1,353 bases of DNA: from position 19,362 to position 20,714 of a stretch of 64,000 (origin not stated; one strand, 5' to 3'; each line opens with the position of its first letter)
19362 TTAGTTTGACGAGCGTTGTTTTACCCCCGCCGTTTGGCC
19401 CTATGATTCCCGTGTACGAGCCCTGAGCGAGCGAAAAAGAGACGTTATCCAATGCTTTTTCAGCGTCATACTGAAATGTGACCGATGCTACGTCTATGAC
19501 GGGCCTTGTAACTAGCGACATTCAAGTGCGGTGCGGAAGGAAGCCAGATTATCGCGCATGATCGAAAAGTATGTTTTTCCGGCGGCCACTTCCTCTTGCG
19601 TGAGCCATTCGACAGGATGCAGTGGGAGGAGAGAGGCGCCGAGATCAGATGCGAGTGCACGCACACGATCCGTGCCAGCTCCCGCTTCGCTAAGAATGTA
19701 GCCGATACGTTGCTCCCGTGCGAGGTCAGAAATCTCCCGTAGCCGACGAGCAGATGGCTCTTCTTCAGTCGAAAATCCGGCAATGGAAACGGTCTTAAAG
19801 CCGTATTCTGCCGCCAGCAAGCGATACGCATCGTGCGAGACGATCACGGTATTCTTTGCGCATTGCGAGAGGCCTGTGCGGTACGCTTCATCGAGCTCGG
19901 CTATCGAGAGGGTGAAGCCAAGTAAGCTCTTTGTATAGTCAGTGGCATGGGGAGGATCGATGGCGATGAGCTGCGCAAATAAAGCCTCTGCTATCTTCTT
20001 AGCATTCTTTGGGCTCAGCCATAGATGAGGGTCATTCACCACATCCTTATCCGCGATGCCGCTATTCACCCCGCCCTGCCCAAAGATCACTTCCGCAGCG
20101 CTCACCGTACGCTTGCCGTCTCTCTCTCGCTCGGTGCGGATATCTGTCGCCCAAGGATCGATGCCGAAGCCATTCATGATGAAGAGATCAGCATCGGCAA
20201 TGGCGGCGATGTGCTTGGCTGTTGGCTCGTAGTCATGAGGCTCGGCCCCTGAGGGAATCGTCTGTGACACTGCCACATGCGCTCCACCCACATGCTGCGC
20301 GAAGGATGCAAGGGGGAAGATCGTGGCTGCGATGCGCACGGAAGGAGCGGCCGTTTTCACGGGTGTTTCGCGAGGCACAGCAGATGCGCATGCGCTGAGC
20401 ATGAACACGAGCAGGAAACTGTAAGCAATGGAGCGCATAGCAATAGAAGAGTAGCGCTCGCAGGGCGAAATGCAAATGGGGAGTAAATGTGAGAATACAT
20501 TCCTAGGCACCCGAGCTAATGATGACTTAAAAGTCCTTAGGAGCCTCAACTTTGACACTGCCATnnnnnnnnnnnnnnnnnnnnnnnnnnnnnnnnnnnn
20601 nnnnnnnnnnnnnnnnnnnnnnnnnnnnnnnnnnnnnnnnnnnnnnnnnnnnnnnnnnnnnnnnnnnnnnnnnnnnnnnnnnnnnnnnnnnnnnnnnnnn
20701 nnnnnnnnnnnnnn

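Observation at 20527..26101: AT-rich four-gene operon of large proteins with no recognisable family (269, 106, 654 and 802 aa)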

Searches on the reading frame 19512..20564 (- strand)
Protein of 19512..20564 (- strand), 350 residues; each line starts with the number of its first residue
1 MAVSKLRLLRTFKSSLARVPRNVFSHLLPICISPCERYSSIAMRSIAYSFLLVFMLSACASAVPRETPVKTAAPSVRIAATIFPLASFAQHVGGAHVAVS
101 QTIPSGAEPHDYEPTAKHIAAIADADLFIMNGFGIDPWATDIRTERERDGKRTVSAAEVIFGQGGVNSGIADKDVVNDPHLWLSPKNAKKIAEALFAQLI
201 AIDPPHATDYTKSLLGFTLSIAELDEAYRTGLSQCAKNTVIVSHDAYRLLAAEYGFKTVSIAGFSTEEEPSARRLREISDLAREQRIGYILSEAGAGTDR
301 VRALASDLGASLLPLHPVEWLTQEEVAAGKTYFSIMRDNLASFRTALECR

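Call 3: search_protein_families(library=pfam, proteins=[window:19512-20564:-], max_evalue=1)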
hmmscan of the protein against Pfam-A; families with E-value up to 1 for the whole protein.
window:19512-20564:- (350 aa): 2 families
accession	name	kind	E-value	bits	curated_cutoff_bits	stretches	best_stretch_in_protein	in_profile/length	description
PF01297.22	ZnuA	-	1.2e-67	228.6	29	1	78-346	1-263/263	Zinc-uptake complex component A periplasmic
PF01996.21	F420_ligase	-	0.24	11.3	25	1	160-199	96-134/218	F420-0:Gamma-glutamyl ligase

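Call 96: find_encoding_contigs(protein=window:19512-20564:-, flank=10000, max_places=10)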
Protein window:19512-20564:- (350 aa): 1 contig read that carries it; 1 place shown.
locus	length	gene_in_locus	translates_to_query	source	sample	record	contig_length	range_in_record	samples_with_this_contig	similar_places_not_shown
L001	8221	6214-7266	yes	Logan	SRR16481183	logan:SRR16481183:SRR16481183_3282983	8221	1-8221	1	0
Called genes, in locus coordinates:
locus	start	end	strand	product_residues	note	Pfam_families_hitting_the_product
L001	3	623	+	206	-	?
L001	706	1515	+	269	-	-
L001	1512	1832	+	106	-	-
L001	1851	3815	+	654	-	-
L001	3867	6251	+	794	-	-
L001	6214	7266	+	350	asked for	PF01297:ZnuA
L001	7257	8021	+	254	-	PF00005:ABC_tran, PF13304:AAA_21 (weak)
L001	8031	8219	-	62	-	?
